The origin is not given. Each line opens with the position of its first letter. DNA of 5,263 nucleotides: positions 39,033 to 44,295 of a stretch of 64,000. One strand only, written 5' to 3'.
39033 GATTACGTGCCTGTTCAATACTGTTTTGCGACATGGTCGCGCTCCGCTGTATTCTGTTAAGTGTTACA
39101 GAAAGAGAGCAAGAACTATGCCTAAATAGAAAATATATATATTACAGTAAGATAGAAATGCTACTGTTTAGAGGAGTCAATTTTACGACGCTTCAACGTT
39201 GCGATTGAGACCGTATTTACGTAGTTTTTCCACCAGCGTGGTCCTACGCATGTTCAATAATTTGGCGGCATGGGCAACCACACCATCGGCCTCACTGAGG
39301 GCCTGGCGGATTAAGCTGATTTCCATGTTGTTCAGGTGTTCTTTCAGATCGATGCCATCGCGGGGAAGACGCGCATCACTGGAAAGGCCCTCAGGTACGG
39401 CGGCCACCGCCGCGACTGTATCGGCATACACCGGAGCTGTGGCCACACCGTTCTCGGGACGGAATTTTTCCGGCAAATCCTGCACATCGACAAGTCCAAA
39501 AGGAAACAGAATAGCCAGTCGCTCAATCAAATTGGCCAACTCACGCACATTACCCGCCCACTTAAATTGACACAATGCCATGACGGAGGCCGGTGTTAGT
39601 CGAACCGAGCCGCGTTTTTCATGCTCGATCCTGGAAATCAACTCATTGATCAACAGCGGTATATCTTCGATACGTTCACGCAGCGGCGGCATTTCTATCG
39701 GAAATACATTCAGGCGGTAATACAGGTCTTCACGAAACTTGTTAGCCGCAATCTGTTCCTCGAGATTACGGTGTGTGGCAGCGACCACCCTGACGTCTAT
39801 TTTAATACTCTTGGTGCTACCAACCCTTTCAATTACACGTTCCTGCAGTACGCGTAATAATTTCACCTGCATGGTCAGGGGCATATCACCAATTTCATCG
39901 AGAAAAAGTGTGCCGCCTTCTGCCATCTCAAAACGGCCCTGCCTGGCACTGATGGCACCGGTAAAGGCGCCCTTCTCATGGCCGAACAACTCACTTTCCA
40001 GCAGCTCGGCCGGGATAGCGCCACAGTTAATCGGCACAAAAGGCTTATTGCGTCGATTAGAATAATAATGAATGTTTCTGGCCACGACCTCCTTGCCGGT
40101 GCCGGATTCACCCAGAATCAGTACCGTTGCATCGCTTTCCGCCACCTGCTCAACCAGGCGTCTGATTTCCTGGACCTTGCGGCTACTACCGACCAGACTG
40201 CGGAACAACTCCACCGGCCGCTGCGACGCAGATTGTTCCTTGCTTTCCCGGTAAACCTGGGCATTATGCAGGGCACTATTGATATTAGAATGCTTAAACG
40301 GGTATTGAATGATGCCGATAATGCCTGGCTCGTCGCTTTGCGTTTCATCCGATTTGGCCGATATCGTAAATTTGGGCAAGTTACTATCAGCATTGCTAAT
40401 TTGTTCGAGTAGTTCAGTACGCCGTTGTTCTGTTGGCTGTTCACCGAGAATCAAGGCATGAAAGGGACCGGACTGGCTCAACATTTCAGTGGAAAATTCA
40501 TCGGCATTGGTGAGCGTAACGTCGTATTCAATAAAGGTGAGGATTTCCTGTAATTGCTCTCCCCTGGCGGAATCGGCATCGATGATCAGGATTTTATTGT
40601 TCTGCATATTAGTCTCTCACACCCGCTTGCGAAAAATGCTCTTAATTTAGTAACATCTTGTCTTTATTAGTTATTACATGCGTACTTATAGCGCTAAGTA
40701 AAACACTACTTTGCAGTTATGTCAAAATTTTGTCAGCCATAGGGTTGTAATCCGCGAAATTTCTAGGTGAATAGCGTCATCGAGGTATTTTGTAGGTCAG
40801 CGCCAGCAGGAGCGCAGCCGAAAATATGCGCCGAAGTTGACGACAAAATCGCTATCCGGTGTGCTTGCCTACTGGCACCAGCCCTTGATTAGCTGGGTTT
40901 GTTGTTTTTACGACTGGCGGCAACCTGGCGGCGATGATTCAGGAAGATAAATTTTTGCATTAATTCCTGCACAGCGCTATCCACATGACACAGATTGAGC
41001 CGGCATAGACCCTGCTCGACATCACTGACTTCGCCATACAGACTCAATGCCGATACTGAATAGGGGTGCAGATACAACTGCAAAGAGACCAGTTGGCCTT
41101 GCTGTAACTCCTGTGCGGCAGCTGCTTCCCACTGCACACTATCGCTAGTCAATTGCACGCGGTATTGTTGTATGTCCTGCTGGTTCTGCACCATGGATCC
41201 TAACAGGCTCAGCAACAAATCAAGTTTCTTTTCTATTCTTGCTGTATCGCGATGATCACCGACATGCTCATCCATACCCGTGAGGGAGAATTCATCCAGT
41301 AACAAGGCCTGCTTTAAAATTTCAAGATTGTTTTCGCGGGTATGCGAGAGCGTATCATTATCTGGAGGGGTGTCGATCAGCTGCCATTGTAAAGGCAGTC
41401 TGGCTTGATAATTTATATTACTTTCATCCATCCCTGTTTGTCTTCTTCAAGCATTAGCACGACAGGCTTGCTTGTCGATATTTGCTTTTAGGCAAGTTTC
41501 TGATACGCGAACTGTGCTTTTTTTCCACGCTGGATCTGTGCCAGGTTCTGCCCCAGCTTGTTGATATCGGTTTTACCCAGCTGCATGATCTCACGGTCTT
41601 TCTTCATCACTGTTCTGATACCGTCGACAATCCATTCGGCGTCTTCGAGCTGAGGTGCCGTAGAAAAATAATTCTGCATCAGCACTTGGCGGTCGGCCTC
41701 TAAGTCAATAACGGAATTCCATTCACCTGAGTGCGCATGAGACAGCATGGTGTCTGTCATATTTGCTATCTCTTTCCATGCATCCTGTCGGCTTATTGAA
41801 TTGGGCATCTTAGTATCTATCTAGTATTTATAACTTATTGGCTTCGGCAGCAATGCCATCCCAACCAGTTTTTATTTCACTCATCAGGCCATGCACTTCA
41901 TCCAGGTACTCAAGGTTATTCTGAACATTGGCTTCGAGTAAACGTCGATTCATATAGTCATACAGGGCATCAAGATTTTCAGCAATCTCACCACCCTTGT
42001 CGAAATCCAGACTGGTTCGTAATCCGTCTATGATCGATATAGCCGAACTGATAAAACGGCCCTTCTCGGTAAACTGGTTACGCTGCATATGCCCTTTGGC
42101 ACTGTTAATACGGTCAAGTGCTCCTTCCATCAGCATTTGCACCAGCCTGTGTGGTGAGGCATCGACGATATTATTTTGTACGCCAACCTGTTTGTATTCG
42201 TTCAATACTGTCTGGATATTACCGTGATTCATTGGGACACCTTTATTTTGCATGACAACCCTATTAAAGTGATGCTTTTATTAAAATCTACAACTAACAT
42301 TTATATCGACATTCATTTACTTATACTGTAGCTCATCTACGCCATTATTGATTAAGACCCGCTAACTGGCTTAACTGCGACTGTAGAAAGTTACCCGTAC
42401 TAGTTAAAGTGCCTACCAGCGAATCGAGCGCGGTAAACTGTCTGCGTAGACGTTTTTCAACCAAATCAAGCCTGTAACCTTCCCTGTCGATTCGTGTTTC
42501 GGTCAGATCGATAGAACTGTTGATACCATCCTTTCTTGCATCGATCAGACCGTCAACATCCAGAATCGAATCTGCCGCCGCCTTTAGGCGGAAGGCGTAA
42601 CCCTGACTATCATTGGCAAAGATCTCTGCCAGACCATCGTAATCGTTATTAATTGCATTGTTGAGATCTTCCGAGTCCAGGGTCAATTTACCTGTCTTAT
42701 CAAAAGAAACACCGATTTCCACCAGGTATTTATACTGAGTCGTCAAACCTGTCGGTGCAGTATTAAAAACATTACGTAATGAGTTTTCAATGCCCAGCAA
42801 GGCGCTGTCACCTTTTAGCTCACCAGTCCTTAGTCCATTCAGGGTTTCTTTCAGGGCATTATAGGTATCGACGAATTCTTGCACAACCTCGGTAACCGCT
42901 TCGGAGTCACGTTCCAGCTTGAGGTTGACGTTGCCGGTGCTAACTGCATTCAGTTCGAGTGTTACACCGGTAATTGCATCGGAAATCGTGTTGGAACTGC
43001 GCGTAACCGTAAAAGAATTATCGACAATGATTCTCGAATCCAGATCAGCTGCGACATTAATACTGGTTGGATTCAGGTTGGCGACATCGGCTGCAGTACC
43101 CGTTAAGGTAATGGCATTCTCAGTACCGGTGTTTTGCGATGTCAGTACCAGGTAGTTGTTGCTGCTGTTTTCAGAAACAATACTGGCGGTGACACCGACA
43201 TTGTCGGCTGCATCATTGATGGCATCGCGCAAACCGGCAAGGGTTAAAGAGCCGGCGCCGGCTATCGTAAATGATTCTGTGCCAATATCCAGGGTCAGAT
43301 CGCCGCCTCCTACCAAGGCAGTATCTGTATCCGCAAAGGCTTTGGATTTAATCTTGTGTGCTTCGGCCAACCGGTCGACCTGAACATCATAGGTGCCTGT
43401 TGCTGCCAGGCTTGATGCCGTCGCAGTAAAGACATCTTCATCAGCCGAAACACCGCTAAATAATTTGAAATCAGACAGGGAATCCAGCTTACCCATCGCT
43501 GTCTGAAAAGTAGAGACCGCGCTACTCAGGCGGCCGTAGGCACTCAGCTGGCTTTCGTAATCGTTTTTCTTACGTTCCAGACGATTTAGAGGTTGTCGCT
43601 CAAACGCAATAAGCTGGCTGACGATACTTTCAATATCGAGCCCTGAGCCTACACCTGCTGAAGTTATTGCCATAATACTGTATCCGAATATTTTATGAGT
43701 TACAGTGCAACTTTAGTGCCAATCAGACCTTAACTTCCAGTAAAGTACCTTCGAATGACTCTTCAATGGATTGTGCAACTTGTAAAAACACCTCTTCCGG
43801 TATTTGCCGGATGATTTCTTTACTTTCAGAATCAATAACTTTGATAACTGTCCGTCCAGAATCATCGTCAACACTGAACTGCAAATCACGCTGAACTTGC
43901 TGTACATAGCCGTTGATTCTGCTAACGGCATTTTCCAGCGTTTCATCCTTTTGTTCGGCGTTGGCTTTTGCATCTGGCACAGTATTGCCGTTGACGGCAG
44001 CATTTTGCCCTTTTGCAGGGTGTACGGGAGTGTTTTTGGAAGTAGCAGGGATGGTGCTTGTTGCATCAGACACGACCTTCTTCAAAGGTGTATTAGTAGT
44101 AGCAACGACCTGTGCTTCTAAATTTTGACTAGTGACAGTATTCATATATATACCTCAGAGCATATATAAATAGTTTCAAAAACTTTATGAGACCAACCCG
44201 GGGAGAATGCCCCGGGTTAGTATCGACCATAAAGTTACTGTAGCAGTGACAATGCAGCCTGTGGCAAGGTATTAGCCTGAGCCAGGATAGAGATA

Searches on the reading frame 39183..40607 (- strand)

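Call 7: search_protein_families(library=ncbifam, proteins=[window:39183-40607:-], max_evalue=0.001)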
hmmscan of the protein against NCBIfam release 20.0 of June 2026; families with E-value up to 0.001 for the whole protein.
window:39183-40607:- (474 aa): 29 families (the best 25 are shown)
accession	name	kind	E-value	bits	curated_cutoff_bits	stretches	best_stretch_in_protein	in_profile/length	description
NF041552.1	TF_PrdR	equivalog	6.5e-115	384.6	795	1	124-466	255-577/577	sigma-54 dependent transcriptional regulator PrdR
TIGR01817.1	nifA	equivalog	1.6e-114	383.6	528.85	1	120-467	180-529/534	nif-specific transcriptional activator NifA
TIGR01818.1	ntrC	equivalog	1.1e-112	377.1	558.6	1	6-464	1-462/463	nitrogen regulation protein NR(I)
TIGR02915.1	PEP_resp_reg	equivalog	4e-105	352.2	502.6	2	6-378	1-382/445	PEP-CTERM-box response regulator transcription factor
NF003451.0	PRK05022.1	equivalog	4.8e-103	345.6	476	1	113-468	168-511/512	nitric oxide reductase transcriptional regulator NorR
NF038308.1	RNA_repair_RtcR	equivalog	1e-99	334.8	650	1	93-471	147-522/530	RNA repair transcriptional activator RtcR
NF008469.0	PRK11361.1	equivalog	6.7e-98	328.4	714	1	137-468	144-457/461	acetoacetate metabolism transcriptional regulator AtoC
NF011958.0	PRK15429.1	equivalog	5.6e-94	316.1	830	1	135-470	378-689/692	formate hydrogenlyase transcriptional activator FlhA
NF008176.1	PRK10923.1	equivalog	8.1e-93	311.5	620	1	1-467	1-468/469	nitrogen regulation protein NR(I)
TIGR02329.1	propionate_PrpR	equivalog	8.5e-92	308.4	499.2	1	116-463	194-525/526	propionate catabolism operon regulatory protein PrpR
NF050807.1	TransRegFlbDCaul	equivalog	1.4e-90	304.4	750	1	138-466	120-439/454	sigma-54-dependent transcriptional regulator FlbD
NF007689.0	PRK10365.1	equivalog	2e-90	303.7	760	1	3-379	5-383/441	sigma-54-dependent response regulator transcription factor ZraR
NF041946.1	LuxO_transreg_Vib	equivalog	2e-89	300.5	800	1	109-465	108-460/463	quorum-sensing sigma-54 dependent transcriptional regulator LuxO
NF011695.0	PRK15115.1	equivalog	1.8e-88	297.3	763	1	6-366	9-366/445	two-component system response regulator GlrR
NF049963.1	RespRegFlgRCampy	domain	4.7e-86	289.3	750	1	98-378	94-377/429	fla regulon two-component system response regulator FlgR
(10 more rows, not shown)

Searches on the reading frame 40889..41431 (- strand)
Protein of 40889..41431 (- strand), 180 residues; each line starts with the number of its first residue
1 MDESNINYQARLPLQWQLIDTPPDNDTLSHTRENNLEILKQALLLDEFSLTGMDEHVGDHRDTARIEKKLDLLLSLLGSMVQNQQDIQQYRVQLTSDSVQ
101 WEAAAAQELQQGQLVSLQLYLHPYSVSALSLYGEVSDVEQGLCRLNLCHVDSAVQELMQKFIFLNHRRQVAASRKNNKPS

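Call 7: search_protein_families(library=ncbifam, proteins=[window:40889-41431:-], max_evalue=0.001)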
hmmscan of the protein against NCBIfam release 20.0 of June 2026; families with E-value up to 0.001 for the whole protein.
window:40889-41431:- (180 aa): 0 families

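Call 56: search_protein_families(library=pfam, proteins=[window:40889-41431:-], max_evalue=0.00001)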
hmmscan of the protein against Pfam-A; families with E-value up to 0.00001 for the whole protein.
window:40889-41431:- (180 aa): 1 family
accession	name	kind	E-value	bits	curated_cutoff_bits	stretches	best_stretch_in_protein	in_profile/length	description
PF16823.10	tPilZ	-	5.7e-08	33.5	25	1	54-175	17-136/136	Atypical PilZ domain, cyclic di-GMP receptor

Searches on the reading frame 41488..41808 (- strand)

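Call 7: search_protein_families(library=ncbifam, proteins=[window:41488-41808:-], max_evalue=0.001)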
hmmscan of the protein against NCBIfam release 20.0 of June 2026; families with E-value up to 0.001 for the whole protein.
window:41488-41808:- (106 aa): 1 family
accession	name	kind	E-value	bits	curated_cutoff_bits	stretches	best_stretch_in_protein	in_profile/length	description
NF007836.1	PRK10548.1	equivalog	3.5e-08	33.9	116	1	1-105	1-109/110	flagella biosynthesis regulatory protein FliT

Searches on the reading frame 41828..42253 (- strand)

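Call 7: search_protein_families(library=ncbifam, proteins=[window:41828-42253:-], max_evalue=0.001)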
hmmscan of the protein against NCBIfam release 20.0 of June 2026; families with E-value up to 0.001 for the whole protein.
window:41828-42253:- (141 aa): 1 family
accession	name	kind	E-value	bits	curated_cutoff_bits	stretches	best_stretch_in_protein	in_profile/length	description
TIGR00208.1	fliS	equivalog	1.1e-28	99.9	53.75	1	23-134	9-120/124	flagellar export chaperone FliS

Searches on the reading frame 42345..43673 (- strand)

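Call 7: search_protein_families(library=ncbifam, proteins=[window:42345-43673:-], max_evalue=0.001)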
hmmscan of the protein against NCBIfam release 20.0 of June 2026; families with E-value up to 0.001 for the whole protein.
window:42345-43673:- (442 aa): 7 families
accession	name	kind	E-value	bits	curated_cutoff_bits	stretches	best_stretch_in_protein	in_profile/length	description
NF005955.1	PRK08032.1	equivalog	2.5e-72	244.4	387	1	2-435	3-465/465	flagellar filament capping protein FliD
NF005188.0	PRK06664.1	equivalog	1.5e-49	168.9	469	3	6-198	7-196/661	flagellar hook-associated protein FliD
NF006435.1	PRK08724.1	equivalog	6.1e-43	147.5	580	2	1-195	1-193/672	flagellar filament capping protein FliD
NF005833.0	PRK07737.1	equivalog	3.5e-35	122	444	2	5-280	5-293/501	flagellar hook-associated protein 2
NF005281.0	PRK06798.1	equivalog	7.5e-31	107.6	375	1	19-425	25-425/440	flagellar hook-associated protein 2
NF009400.1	PRK12765.1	equivalog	7.5e-29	100.7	448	2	220-357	261-401/596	flagellar filament capping protein FliD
NF006282.1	PRK08453.1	equivalog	3.5e-19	68.7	500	1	217-405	439-636/673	flagellar filament capping protein FliD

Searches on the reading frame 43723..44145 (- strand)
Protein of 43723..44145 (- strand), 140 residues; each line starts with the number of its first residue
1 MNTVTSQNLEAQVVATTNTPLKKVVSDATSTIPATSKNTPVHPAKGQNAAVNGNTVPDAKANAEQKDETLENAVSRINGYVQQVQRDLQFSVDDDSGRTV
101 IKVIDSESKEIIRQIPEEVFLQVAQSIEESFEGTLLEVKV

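Call 7: search_protein_families(library=ncbifam, proteins=[window:43723-44145:-], max_evalue=0.001)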
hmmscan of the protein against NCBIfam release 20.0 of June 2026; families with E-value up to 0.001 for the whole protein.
window:43723-44145:- (140 aa): 3 families
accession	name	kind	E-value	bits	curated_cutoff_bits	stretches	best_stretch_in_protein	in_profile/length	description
NF006465.1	PRK08868.1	equivalog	1.2e-17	64.5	154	1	25-128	22-129/134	flagellar protein FlaG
NF005834.1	PRK07738.1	equivalog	1.7e-10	41.4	107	1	42-125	21-103/117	flagellar protein FlaG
NF006281.0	PRK08452.1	equivalog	1.1e-09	38.6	117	1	21-130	16-115/124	flagella length regulator FlaG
